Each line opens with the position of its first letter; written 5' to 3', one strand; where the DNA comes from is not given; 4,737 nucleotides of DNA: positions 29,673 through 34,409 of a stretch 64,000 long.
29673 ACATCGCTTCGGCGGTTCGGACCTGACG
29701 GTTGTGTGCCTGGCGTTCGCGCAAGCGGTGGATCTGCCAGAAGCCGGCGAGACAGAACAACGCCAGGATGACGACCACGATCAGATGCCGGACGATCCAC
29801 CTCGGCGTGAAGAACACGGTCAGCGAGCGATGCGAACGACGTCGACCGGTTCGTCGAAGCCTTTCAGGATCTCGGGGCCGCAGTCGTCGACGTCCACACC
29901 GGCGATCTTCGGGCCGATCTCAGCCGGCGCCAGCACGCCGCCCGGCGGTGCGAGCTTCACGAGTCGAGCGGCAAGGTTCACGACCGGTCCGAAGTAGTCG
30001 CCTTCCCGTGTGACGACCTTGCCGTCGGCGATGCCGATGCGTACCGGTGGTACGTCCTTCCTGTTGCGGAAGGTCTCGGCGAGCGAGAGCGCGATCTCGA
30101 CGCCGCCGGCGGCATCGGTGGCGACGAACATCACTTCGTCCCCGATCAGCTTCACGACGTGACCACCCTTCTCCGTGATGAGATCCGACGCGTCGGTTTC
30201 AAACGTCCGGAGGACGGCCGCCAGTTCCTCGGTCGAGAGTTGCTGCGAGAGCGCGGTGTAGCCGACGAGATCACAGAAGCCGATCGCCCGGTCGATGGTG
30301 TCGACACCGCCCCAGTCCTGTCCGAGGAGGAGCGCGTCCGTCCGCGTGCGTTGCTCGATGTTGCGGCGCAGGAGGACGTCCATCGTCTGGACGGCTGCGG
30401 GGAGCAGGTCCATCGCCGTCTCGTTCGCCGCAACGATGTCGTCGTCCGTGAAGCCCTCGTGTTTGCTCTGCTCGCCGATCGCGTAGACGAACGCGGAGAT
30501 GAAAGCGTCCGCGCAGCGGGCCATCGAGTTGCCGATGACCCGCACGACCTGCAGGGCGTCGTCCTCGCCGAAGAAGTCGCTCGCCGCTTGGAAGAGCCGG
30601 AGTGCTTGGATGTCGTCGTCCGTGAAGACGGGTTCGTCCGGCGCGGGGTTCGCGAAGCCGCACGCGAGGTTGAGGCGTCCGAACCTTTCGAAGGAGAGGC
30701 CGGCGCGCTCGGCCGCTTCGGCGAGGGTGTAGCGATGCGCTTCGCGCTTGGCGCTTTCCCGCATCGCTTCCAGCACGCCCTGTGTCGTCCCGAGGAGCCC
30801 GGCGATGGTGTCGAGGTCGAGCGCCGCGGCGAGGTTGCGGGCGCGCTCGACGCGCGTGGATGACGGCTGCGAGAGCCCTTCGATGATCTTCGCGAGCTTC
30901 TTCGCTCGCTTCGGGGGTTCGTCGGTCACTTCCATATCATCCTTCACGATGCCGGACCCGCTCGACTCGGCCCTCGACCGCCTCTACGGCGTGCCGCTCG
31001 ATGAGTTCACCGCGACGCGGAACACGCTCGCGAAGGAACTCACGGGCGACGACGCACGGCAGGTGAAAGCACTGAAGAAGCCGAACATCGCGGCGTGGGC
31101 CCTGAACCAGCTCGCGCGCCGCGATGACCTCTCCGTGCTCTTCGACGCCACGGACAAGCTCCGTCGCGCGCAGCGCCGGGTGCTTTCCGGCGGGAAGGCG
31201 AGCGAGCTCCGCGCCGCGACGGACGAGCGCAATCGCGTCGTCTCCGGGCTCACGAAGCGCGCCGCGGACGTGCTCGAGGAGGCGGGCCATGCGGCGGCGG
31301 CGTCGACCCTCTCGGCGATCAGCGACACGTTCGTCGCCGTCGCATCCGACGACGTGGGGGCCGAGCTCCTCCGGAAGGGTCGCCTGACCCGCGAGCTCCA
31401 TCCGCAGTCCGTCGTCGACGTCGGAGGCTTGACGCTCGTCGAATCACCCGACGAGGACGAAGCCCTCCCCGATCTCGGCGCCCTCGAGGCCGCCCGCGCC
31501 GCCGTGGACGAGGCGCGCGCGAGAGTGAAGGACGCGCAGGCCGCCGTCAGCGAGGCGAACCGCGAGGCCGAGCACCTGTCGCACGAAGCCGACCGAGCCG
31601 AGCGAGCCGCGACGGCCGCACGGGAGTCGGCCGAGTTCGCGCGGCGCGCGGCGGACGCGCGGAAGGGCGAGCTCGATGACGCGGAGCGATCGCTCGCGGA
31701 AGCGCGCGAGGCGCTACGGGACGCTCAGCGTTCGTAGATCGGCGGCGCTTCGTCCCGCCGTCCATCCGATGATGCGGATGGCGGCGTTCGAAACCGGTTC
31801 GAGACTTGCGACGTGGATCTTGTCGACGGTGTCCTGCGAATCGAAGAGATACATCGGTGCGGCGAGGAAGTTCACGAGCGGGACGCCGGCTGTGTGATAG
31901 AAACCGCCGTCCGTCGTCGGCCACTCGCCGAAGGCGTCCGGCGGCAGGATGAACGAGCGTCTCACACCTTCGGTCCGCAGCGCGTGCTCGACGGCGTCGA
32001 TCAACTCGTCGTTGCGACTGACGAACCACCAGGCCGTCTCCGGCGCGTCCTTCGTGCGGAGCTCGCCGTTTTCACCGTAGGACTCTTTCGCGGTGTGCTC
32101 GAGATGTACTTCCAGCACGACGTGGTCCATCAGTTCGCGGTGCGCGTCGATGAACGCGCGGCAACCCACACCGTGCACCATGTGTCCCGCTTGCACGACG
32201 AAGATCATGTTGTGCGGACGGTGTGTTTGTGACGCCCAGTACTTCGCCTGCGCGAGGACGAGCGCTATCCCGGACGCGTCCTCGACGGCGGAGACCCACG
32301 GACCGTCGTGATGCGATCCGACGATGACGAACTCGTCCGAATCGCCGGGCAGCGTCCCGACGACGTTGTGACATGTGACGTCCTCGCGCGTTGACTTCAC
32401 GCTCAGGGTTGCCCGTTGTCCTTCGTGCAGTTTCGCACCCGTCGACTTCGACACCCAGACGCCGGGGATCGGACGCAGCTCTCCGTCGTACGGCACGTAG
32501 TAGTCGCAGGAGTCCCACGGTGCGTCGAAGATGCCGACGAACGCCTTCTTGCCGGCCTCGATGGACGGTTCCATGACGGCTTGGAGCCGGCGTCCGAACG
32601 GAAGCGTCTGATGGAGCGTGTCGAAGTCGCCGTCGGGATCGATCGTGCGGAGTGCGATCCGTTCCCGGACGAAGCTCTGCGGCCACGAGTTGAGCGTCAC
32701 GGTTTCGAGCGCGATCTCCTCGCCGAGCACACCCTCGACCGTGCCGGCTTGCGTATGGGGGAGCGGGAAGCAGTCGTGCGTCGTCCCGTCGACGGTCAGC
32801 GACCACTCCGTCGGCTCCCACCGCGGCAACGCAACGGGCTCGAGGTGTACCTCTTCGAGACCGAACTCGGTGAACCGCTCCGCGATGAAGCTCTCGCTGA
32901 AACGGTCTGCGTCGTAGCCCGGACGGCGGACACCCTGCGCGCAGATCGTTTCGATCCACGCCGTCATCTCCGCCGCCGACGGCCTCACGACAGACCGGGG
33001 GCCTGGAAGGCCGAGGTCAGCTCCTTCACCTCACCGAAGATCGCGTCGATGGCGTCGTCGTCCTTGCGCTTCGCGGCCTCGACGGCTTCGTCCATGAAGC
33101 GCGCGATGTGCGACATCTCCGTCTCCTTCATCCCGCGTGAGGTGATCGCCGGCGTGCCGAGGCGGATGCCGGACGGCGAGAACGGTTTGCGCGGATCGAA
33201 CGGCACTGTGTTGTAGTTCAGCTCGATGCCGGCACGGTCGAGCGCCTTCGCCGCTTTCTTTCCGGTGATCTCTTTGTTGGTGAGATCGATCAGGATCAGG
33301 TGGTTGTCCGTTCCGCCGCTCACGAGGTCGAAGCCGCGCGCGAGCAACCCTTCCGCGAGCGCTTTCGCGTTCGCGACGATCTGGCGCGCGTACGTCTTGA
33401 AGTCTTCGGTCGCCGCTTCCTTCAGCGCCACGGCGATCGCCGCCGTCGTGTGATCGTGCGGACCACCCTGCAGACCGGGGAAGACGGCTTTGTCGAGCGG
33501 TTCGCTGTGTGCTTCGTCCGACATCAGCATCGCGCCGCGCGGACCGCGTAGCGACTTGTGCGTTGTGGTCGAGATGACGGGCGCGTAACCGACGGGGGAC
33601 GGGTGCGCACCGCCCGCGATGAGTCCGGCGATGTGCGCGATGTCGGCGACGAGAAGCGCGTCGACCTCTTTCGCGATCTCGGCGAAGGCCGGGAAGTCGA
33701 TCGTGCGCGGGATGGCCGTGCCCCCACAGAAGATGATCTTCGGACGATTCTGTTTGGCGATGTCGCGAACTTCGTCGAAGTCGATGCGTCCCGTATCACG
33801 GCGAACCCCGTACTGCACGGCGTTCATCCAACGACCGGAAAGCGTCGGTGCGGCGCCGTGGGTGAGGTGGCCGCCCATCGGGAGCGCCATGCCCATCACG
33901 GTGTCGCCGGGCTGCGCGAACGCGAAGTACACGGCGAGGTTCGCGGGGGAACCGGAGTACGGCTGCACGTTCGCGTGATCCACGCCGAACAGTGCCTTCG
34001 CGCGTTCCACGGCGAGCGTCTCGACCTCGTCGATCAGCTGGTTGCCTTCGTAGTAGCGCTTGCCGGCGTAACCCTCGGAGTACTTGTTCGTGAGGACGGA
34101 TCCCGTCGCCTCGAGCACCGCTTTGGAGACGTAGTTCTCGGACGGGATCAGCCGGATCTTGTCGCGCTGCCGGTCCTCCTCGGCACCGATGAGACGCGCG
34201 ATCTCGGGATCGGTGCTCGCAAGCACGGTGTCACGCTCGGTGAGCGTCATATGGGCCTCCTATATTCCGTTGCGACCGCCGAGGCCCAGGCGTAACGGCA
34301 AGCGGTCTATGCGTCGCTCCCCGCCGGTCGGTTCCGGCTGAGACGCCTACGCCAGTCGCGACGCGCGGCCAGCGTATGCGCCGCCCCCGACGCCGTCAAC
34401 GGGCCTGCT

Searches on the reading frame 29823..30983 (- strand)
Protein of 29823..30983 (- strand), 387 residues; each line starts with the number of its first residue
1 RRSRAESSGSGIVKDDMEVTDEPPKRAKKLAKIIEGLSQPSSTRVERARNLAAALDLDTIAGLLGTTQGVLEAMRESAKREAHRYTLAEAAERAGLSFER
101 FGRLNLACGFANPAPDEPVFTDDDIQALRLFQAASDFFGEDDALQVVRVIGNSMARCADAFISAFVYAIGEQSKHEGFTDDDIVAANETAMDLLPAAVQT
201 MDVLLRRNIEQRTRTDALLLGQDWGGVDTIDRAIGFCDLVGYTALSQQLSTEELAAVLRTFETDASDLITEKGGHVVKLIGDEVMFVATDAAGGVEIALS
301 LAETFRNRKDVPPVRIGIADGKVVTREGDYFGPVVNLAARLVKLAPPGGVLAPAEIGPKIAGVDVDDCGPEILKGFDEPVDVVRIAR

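Call 56: search_protein_families(library=pfam, proteins=[window:29823-30983:-], max_evalue=0.00001)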
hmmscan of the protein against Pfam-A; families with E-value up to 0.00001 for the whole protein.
window:29823-30983:- (387 aa): 2 families
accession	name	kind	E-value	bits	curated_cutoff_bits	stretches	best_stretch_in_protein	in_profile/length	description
PF00211.25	Guanylate_cyc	-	4.5e-09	36.6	21.9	1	233-350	10-145/183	Adenylate and Guanylate cyclase catalytic domain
PF16701.10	Ad_Cy_reg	-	1.7e-08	34.9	28.6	1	32-201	7-177/186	Adenylate cyclase regulatory domain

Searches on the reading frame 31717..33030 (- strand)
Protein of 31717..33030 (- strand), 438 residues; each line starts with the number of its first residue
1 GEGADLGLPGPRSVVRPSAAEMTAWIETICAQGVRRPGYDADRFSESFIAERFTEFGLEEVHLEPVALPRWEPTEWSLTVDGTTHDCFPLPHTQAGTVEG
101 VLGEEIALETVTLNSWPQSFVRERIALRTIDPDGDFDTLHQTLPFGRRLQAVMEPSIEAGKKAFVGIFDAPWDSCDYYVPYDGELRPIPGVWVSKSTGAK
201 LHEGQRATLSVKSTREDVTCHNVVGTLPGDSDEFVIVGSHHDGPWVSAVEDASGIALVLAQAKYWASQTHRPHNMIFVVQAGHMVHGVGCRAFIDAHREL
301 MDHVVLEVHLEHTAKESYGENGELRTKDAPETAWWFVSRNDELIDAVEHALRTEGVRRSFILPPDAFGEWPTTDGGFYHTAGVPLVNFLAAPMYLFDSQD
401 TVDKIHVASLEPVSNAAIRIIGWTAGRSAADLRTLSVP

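Call 56: search_protein_families(library=pfam, proteins=[window:31717-33030:-], max_evalue=0.00001)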
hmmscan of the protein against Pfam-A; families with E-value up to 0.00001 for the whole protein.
window:31717-33030:- (438 aa): 1 family
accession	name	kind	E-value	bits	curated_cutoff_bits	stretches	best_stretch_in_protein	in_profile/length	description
PF04389.22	Peptidase_M28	-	3.2e-09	37.2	21.3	1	222-417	1-189/193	Peptidase family M28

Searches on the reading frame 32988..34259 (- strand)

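Call 56: search_protein_families(library=pfam, proteins=[window:32988-34259:-], max_evalue=0.00001)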
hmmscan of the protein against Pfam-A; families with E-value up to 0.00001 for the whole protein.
window:32988-34259:- (424 aa): 2 families
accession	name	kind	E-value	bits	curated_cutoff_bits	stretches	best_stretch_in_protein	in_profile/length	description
PF00464.25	SHMT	-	8.1e-154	512.5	27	1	14-389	2-399/399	Serine hydroxymethyltransferase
PF00155.27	Aminotran_1_2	-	3.6e-06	26.9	19.7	1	85-374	53-351/361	Aminotransferase class I and II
